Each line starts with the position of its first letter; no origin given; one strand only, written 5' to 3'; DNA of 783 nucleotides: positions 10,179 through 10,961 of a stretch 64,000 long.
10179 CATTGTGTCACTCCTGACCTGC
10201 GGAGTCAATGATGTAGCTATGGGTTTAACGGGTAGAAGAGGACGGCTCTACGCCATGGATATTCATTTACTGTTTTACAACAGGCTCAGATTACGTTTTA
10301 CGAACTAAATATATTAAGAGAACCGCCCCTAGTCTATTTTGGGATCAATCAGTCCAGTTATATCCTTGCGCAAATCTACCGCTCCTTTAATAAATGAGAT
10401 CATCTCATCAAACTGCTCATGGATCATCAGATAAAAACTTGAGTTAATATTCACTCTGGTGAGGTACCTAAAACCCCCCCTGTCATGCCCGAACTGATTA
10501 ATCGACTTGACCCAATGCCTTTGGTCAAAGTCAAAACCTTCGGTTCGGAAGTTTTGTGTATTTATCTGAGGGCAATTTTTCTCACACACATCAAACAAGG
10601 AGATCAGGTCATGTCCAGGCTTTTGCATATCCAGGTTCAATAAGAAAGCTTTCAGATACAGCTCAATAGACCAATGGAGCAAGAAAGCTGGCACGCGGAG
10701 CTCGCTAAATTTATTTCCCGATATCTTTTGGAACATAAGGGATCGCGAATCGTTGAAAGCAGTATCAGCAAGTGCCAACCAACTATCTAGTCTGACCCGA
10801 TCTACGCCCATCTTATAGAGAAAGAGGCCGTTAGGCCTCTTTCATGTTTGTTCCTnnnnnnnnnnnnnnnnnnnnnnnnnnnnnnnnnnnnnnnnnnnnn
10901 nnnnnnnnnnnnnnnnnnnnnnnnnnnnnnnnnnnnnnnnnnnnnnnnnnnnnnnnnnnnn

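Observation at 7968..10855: Mosaic-composition island inserted between dnaJ-like and dnaK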

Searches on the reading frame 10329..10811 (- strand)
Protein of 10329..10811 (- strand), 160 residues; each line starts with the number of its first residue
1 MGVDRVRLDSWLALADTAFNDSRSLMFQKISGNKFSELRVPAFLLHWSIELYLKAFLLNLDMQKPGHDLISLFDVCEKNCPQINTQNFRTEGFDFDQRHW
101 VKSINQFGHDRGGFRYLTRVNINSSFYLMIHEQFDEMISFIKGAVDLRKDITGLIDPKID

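Call 3: search_protein_families(library=pfam, proteins=[window:10329-10811:-], max_evalue=1)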
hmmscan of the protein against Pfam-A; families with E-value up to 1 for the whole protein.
window:10329-10811:- (160 aa): 1 family
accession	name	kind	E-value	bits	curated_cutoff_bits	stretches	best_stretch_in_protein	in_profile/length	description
PF05168.19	HEPN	-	9.8e-05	22.9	22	1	42-85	28-70/117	HEPN domain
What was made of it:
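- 10329..10811 (-): HEPN160 (module A): stand-alone HEPN-domain protein, 42% GC. Pfam HEPN PF05168 22.9 bits, cut-off 22 (call 3).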

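Call 4: search_protein_families(library=padloc, proteins=[window:10329-10811:-], max_evalue=1)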
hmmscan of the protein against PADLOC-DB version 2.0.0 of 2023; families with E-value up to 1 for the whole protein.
window:10329-10811:- (160 aa): 0 families

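Call 5: search_protein_families(library=ncbifam, proteins=[window:10329-10811:-], max_evalue=1)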
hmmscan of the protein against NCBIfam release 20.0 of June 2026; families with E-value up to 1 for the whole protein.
window:10329-10811:- (160 aa): 0 families

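Call 11: find_encoding_contigs(protein=window:10329-10811:-, flank=10000)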
Protein window:10329-10811:- (160 aa): no gene with exactly this product is on record in the collection.

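Call 18: find_homologous_proteins(query=window:10329-10811:-)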
Query window:10329-10811:- (160 aa): 3 proteins with E <= 0.001 among 35 candidates.
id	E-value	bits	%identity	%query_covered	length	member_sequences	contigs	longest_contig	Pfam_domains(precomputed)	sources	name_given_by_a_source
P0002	1.8e-104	364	100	100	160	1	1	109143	-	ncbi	-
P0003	1.2e-48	183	55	97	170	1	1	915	PF05168.20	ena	-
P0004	3.4e-7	48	38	61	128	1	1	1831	-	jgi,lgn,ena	-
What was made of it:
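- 10329..10811 (-): Only two homologues in 5.8 billion clusters (call 18).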

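Call 33: search_solved_structures(query=A1, max_evalue=10, show_alignments=2)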
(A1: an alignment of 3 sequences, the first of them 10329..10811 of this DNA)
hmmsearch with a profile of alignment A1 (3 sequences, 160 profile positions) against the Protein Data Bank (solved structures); distinct sequences matched with E-value up to 10: 2.
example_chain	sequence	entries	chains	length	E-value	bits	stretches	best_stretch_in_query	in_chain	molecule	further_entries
3eay_A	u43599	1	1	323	0.49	13.4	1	34-112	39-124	Sentrin-specific protease 7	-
7r2e_A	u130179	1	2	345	0.56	13.2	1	34-112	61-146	Sentrin-specific protease 7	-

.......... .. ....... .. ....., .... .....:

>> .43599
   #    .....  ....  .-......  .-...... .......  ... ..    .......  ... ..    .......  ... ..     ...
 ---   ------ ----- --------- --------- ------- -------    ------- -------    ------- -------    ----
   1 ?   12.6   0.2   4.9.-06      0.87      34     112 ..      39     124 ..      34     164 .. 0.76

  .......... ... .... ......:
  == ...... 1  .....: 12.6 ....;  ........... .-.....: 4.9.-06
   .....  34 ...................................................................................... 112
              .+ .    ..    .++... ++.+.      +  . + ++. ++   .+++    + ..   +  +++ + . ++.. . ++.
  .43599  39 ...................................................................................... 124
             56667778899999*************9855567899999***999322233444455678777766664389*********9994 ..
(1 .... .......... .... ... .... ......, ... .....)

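Call 36: find_encoding_contigs(protein=P0004, flank=5000)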
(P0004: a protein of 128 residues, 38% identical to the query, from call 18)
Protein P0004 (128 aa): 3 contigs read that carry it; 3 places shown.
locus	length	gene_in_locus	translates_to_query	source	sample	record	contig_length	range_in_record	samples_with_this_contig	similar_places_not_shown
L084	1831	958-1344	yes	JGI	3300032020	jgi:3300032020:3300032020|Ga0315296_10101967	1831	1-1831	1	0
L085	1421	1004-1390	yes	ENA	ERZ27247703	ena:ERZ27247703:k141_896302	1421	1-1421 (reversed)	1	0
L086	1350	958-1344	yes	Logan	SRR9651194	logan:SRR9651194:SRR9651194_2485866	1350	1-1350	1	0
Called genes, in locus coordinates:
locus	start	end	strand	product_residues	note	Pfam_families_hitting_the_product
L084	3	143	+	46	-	?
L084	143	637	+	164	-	-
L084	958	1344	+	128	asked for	-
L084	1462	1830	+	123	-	?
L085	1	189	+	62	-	?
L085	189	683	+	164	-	-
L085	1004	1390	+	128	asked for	-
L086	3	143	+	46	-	?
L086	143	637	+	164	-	-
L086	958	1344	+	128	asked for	-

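Call 42: find_related_loci(query=A1, collection=viral_contigs, flank=6000)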
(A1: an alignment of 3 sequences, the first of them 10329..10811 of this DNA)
Query A1 (160 aa) in viral_contigs; peptide patterns used: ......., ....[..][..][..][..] (x = any residue, [..] = any of these).
422 stretches matched a pattern, but none encodes a relative of the query by tblastn (E <= 1e-3).

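Call 48: search_protein_families(library=phrogs, proteins=[window:10329-10811:-], max_evalue=0.1)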
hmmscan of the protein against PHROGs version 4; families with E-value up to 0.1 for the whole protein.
window:10329-10811:- (160 aa): 0 families

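Call 49: search_protein_families(library=pfam, proteins=[L084:143-637:+], max_evalue=0.01)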
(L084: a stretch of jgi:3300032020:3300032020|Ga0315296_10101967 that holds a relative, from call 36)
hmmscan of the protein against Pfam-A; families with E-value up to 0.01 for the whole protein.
L084:143-637:+ (164 aa): 0 families

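Call 64: predict_structure(alignment_id=A1)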
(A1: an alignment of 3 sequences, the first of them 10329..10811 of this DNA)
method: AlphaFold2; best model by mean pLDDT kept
length: 160 residues; sequences in the alignment: 3
mean_pLDDT: 76.8   pTM: 0.78
mean pLDDT of the five models: 76.8, 75.4, 72.8, 68.5, 46.3
residues with pLDDT >= 90: 37; 70-90: 77; 50-70: 37; < 50: 9
segments of 3 or more residues with pLDDT < 50: 110-113
pLDDT, mean of each block of 10 residues (from residue 1): 72 91 85 79 85 93 85 92 70 68 68 52 56 78 91 65
secondary structure, 60 per line:
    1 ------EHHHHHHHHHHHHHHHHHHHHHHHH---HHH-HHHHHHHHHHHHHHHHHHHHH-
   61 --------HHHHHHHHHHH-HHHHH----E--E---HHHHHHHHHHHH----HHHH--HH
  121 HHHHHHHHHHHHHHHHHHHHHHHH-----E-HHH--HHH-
elements in order: H8-31 H39-59 H69-79 H81-85 H97-108 H113-116 H119-144
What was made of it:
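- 10329..10811 (-): AlphaFold model pLDDT 76.8, pTM 0.78 (call 64).
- Closest known: HEPN-T family of the AF0298 type. Different: An extra region at residues 85-118 is modelled with low confidence (call 64).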

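Call 67: fold_search(model_id=the predicted structure, library=pdb)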
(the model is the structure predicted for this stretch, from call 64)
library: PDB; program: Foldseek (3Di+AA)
matches with E <= 10: 156; with E <= 0.001: 0
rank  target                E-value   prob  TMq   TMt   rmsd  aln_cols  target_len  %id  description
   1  4nqf_A                5.2e-03  1.00  0.51  0.55   6.2       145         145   19  Crystal structure of HEPN domain protein (released 2014-03-26)
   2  4nqf_B                6.1e-03  1.00  0.50  0.53   6.2       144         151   17  Crystal structure of HEPN domain protein (released 2014-03-26)
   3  1ufb_A                1.5e-02  1.00  0.51  0.63   6.9       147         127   14  Crystal structure of TT1696 from Thermus thermophilus HB8 (released 2003-11-28)
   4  1wol                  2.7e-02  1.00  0.53  0.67   4.1       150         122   14  Crystal Structure of ST0689, an archaeal HEPN homologue (released 2005-11-22)
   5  2hsb                  1.4e-01  0.99  0.51  0.62   4.6       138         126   10  Crystal structure of a hepn domain containing protein (af_0298) from archaeoglobus fulgidus at 1.95 A resolution (released 2006-08-15)
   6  6m6u_I                3.3e-01  0.69  0.42  0.50   5.8       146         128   12  Crystal structure the toxin-antitoxin MntA-HpeT mutant-D39ED41E (released 2020-09-30)
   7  5gtm_A                6.0e-01  0.15  0.27  0.11  14.4       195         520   16  Modified human MxA, nucleotide-free form (released 2017-05-31)
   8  1o3u                  6.6e-01  0.60  0.40  0.51   9.0       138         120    7  Crystal structure of an hepn domain protein (tm0613) from thermotoga maritima at 1.75 A resolution (released 2003-04-22)
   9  7bxo_G                7.4e-01  0.47  0.41  0.47   5.8       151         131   12  Crystal structure of the toxin-antitoxin with AMP-PNP (released 2020-09-30)
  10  6m6w_B                7.8e-01  0.47  0.44  0.51   5.2       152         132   12  Crystal structure the toxin-antitoxin MntA-HpeT mutant-Y104A (released 2020-09-30)
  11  8xeh_B                8.2e-01  0.72  0.50  0.59   4.5       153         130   13  Crystal structure of HEPN-MNT complex (released 2024-12-18)
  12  3c18_B                8.2e-01  0.15  0.30  0.19  18.0       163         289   15  Crystal structure of nucleotidyltransferase-like protein (ZP_00538802.1) from Exiguobacterium sibiricum 255-15 at 1.90 (released 2008-02-12)
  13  6m6u_D                8.6e-01  0.44  0.43  0.49   5.7       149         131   12  Crystal structure the toxin-antitoxin MntA-HpeT mutant-D39ED41E (released 2020-09-30)
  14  8yuf_B                9.6e-01  0.77  0.53  0.61   4.4       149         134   12  Crystal structure of HEPN (Q64A) toxin (released 2025-04-02)
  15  7kl9_D                1.0e+00  0.35  0.40  0.40   8.8       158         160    9  Structure of the SARS-CoV-2 S 6P trimer in complex with the ACE2 protein decoy, CTC-445.2 (State 4) (released 2020-11-11)
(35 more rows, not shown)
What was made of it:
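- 10329..10811 (-): Foldseek's top six hits are all HEPN proteins (call 67).
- On HEPN superfamily (HEPN-T, PF05168): Foldseek's top six hits are all HEPN proteins, the top five at probability 0.99-1.0 (call 67).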

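Call 83: search_protein_families(library=pfam, proteins=[L084:143-637:+], max_evalue=1)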
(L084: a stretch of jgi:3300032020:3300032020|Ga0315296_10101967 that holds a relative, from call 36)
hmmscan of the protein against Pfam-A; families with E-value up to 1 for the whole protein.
L084:143-637:+ (164 aa): 0 families

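Call 89: find_encoding_contigs(protein=P0003, flank=3000)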
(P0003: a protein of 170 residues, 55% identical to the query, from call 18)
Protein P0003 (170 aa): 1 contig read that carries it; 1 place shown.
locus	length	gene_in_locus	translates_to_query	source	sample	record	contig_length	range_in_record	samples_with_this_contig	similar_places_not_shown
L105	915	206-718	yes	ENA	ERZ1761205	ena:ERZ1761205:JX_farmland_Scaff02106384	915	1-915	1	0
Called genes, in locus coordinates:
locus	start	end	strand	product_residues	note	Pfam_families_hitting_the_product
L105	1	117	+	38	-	?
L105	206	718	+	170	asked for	PF05168:HEPN (weak)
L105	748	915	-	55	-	?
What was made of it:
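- On HEPN superfamily (HEPN-T, PF05168): Homologue P0003 also carries a precomputed PF05168 hit (calls 18, 89).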
